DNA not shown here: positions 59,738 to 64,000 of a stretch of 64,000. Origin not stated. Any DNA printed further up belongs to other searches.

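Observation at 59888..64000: Complete SpCas9-sized type II cas9 ends 18 nt before the window edge; the rest of the CRISPR-Cas locus should lie just downstream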

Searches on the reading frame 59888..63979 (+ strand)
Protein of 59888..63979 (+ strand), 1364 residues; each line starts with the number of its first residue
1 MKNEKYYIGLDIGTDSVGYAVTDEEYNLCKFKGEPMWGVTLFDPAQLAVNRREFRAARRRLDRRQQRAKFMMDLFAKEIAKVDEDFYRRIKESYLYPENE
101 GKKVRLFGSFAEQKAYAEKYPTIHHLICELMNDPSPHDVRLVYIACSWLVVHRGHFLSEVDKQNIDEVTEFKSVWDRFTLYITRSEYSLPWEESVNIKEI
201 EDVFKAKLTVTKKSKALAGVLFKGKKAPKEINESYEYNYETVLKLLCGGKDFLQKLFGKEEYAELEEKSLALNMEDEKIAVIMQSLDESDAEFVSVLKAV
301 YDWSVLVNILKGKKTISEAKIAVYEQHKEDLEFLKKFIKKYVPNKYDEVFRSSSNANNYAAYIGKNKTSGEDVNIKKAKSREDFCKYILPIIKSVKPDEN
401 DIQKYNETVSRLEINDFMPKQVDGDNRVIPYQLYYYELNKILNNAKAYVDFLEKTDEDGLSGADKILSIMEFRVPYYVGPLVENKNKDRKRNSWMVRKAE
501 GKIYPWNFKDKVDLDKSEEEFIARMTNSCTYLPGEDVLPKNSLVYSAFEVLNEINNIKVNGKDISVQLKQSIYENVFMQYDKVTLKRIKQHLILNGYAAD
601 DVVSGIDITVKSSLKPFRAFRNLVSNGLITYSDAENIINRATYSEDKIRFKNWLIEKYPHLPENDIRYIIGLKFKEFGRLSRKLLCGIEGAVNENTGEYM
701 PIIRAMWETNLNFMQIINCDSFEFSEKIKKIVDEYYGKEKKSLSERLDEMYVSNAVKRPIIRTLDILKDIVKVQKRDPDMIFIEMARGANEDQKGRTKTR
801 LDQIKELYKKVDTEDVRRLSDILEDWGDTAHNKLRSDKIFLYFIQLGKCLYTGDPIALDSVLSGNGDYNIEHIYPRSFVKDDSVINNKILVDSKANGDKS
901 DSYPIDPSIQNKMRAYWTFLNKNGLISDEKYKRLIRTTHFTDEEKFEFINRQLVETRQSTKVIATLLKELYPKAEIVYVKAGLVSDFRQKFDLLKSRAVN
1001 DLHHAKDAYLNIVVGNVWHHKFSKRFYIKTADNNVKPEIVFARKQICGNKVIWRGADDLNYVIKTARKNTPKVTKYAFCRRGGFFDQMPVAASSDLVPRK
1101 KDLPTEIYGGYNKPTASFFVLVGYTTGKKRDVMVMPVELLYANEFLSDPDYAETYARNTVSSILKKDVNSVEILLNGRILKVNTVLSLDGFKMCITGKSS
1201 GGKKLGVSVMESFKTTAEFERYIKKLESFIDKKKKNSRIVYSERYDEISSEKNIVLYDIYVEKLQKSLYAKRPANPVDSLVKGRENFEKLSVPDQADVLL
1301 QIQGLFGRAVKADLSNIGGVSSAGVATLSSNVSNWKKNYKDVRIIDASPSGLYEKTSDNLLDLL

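Call 5: search_protein_families(library=pfam, proteins=[window:59888-63979:+], max_evalue=0.01)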
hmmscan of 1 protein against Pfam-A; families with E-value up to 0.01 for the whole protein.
window:59888-63979:+ (1364 aa): 5 families
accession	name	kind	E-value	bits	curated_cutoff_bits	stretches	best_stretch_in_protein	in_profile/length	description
PF16592.10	Cas9_REC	-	1.8e-130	436.7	25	1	199-730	27-539/541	REC lobe of CRISPR-associated endonuclease Cas9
PF16595.10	Cas9_PI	-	5.6e-53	180.8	25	1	1081-1355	1-265/265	PAM-interacting domain of CRISPR-associated endonuclease Cas9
PF13395.12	HNH_4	-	2e-17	63.3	22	1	849-904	1-53/54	HNH endonuclease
PF22702.2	Cas9_RuvC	-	1.5e-15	57.9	27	1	957-1024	1-76/151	Cas9 RuvC domain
PF16593.10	Cas9-BH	-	1.4e-08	34.8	26.3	1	51-83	1-33/33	Bridge helix of CRISPR-associated endonuclease Cas9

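Call 6: search_protein_families(library=ncbifam, proteins=[window:59888-63979:+], max_evalue=0.01)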
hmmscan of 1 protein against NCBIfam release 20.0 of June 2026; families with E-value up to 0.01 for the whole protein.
window:59888-63979:+ (1364 aa): 1 family
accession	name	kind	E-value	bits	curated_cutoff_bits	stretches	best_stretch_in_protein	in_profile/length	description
TIGR01865.2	cas_Csn1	equivalog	4.6e-257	856.2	100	1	6-1352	1-1070/1070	type II CRISPR RNA-guided endonuclease Cas9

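Call 7: search_solved_structures(query=window:59888-63979:+, show_alignments=1, max_evalue=0.00001)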
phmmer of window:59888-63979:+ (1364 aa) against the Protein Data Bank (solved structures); distinct sequences matched with E-value up to 0.00001: 54.
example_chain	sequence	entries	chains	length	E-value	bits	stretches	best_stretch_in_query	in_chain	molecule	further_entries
9jwk_A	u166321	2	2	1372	5.8e-212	709.9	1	2-1361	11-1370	CRISPR-associated endonuclease Cas9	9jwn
9vj8_S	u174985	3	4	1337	6.3e-136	458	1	4-1131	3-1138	CRISPR-associated endonuclease Cas9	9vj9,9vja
9k4c_A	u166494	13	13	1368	4.9e-129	435.2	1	3-1024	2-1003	CRISPR-associated endonuclease Cas9/Csn1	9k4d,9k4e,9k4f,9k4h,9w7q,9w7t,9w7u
4cmp_A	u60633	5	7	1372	1.9e-128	433.2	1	3-1024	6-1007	CRISPR-ASSOCIATED ENDONUCLEASE CAS9/CSN1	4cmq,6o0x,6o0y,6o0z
6ifo_A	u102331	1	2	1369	1.9e-128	433.2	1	3-1024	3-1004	CRISPR-associated endonuclease Cas9/Csn1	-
7s37_P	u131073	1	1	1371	2e-128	433.2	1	3-1024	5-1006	CRISPR-associated endonuclease Cas9/Csn1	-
7s36_P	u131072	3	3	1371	2e-128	433.2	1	3-1024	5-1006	CRISPR-associated endonuclease Cas9/Csn1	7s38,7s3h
5f9r_B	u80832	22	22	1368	2.8e-128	432.7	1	3-1024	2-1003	CRISPR-associated endonuclease Cas9/Csn1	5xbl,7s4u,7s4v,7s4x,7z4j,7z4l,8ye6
8fzt_E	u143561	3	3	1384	3e-128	432.6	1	3-1024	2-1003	CRISPR-associated endonuclease Cas9/Csn1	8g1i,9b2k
9wdx_P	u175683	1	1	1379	3.9e-128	432.2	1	3-1024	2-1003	CRISPR-associated endonuclease Cas9/Csn1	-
7v59_B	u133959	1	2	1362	4.6e-128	432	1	5-1024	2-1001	CRISPR-associated endonuclease Cas9/Csn1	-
4zt0_A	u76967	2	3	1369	4.8e-128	431.9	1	3-1024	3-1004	CRISPR-associated endonuclease Cas9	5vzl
6mcb_A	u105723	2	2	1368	6.9e-128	431.4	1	3-1024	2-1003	CRISPR-associated endonuclease Cas9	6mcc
8spq_A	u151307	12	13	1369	1.6e-127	430.1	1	3-1024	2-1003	CRISPR-associated endonuclease Cas9/Csn1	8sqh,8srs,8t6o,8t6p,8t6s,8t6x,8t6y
8tzz_A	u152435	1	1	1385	1.8e-127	430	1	3-1024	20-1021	CRISPR-associated endonuclease Cas9/Csn1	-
8t6t_A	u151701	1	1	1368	2e-127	429.8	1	4-1024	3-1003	CRISPR-associated endonuclease Cas9/Csn1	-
9h4l_A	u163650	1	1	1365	2.7e-127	429.4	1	4-1024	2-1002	CRISPR-associated endonuclease Cas9/Csn1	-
8t79_A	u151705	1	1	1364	3.3e-127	429.1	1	5-1024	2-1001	CRISPR-associated endonuclease Cas9/Csn1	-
8u3y_A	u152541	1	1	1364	3.5e-127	429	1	5-1024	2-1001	CRISPR-associated endonuclease Cas9/Csn1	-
4un3_B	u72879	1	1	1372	4.4e-127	428.7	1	3-1024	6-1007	CRISPR-ASSOCIATED ENDONUCLEASE CAS9/CSN1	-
6ai6_A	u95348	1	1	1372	6.4e-127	428.2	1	3-1024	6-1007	CRISPR-associated endonuclease Cas9/Csn1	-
7vk9_A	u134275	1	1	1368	9.3e-127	427.6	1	3-1024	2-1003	CRISPR-associated endonuclease Cas9/Csn1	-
8pj9_A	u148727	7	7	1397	1.9e-126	426.6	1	4-1024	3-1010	CRISPR-associated endonuclease Cas9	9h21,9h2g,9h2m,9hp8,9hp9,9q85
9kj6_A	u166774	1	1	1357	1.9e-126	426.6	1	3-1024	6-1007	CRISPR-associated endonuclease Cas9/Csn1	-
4un4_B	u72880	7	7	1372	4.5e-126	425.4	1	3-1024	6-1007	CRISPR-ASSOCIATED ENDONUCLEASE CAS9/CSN1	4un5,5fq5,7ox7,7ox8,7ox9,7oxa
5vw1_A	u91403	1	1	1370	4.6e-126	425.3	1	3-1024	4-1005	CRISPR-associated endonuclease Cas9/Csn1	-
5fw2_B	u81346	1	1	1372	5.7e-126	425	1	3-1024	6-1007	CRISPR-ASSOCIATED ENDONUCLEASE CAS9/CSN1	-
8wus_A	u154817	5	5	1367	6.3e-126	424.9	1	4-1024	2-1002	CRISPR-associated endonuclease Cas9/Csn1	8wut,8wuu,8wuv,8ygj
5y36_A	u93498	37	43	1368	6.6e-126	424.8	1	3-1024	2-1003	CRISPR-associated endonuclease Cas9/Csn1 | CRISPR-associated endonuclease Cas9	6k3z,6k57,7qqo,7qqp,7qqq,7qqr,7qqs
4oo8_A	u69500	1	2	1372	9e-126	424.4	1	3-1024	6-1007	CRISPR-associated endonuclease Cas9/Csn1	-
4zt9_A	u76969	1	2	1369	1.1e-125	424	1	3-1024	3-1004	CRISPR-associated endonuclease Cas9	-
5b2s_B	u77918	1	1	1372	1.1e-125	424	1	3-1024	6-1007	CRISPR-associated endonuclease Cas9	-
6aeb_B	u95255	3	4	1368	1.6e-125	423.6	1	3-1024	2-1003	DNA Nuclease | CRISPR-associated endonuclease Cas9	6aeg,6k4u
5fw1_B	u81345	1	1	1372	1.7e-125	423.5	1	3-1024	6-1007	CRISPR-ASSOCIATED ENDONUCLEASE CAS9/CSN1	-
6vpc_B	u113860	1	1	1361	1.7e-125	423.5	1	5-1024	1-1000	CRISPR-associated endonuclease Cas9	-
5fw3_B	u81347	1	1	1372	2.3e-125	423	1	3-1024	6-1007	CRISPR-ASSOCIATED ENDONUCLEASE CAS9/CSN1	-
6k4p_B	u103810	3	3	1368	2.7e-125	422.8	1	3-1024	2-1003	CRISPR-associated endonuclease Cas9/Csn1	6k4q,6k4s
5b2r_B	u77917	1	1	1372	3.3e-125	422.5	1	3-1024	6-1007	CRISPR-associated endonuclease Cas9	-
5b2t_B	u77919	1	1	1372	3.9e-125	422.3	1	3-1024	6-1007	CRISPR-associated endonuclease Cas9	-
21dz_A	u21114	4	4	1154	1.8e-15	59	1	741-1024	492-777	CRISPR-associated endonuclease Cas9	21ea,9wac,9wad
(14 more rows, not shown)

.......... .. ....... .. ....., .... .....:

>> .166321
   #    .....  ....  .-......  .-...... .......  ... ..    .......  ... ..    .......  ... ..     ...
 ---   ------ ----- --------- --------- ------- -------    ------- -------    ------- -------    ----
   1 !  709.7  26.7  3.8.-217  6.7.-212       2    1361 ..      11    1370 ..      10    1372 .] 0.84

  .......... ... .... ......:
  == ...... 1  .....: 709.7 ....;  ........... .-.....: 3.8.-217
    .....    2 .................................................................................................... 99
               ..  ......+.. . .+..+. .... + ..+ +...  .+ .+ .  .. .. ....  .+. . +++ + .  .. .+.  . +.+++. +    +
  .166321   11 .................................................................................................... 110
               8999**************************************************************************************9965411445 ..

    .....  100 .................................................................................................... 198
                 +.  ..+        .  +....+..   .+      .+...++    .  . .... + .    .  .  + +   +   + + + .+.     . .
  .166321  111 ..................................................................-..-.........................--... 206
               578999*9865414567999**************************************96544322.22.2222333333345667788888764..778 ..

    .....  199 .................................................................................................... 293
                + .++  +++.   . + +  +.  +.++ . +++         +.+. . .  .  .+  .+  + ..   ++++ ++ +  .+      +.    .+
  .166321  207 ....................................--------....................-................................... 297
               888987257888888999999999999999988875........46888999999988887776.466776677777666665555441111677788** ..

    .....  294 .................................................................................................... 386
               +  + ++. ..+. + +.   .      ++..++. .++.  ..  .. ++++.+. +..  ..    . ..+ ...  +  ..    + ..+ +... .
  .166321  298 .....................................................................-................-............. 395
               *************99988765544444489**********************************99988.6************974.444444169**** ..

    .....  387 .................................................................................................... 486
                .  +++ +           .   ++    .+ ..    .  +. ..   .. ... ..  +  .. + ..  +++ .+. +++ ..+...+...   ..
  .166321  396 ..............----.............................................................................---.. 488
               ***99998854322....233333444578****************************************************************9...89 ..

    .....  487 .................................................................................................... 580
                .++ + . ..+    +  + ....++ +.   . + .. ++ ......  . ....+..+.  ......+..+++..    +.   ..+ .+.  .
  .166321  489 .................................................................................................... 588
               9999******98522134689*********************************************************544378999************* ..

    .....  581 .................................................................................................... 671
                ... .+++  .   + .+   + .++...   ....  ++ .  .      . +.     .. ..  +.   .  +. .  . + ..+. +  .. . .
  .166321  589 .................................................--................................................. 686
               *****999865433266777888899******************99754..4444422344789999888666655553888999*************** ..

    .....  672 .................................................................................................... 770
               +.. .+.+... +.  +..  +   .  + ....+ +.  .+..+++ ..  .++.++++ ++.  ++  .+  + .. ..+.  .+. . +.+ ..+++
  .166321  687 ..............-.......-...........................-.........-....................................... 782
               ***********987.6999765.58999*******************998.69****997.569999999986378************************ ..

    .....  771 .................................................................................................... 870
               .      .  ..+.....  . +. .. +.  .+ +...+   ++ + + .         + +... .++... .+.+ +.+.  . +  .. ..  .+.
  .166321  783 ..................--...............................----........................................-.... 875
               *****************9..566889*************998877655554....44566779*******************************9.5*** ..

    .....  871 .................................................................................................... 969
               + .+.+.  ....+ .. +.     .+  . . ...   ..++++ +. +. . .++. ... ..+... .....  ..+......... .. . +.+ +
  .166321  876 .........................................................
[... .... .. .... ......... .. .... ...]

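Call 9: find_encoding_contigs(protein=window:59888-63979:+, flank=10000, max_places=6)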
Protein window:59888-63979:+ (1364 aa): no gene with exactly this product is on record in the collection.

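Call 10: find_related_loci(query=window:59888-63979:+, collection=genome_contigs, flank=10000)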
Query window:59888-63979:+ (1364 aa) in genome_contigs; peptide patterns used: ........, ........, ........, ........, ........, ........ (x = any residue, [..] = any of these).
42 stretches matched a pattern; 9 encode a relative of the query (tblastn E <= 1e-3); 8 distinct loci.
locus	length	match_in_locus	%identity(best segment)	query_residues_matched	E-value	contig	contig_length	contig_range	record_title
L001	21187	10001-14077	87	1-1359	0e+0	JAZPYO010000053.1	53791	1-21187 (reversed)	MAG: Eubacteriales bacterium isolate T1900044647_TS20190113.MAGScoT_cleanbin_000005 SGB_1384_k141_465981, whole genome s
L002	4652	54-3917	50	70-1364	0e+0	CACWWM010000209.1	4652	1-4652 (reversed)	MAG: uncultured Clostridiales bacterium isolate RUG10975 genome assembly, contig: RUG10975_asm_209, whole genome shotgun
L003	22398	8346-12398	49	1-1364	0e+0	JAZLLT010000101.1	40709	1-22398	MAG: Clostridia bacterium isolate T1900044956_TA20190011.MAGScoT_cleanbin_000046 SGB_3840_k141_1390775, whole genome sho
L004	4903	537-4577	37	6-1364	0e+0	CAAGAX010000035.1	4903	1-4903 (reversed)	MAG TPA_asm: Acholeplasmatales bacterium, isolate HGM09208, WGS project CAAGAX010000000 data, contig: SRS476035_64_k119_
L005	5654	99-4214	38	5-1353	0e+0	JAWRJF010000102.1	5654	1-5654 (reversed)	MAG: Anaerovoracaceae bacterium isolate ADS23 c_000000204415, whole genome shotgun sequence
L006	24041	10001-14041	37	6-1364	0e+0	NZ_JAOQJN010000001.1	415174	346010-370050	Bovifimicola ammoniilytica strain Sanger_97 .13414_6_2.1, whole genome shotgun sequence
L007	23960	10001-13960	36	7-1358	0e+0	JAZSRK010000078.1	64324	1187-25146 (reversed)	MAG: Candidatus Limiplasma sp. isolate T1900044537_TS20190003.MAGScoT_cleanbin_000049 SGB_32_k141_2513054, whole genome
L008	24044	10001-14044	50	6-1364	0e+0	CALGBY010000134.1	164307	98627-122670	MAG TPA_asm: uncultured Clostridia bacterium isolate SRR6425755_bin.48_CONCOCT_v1.1_MAG genome assembly, contig: ERZ1767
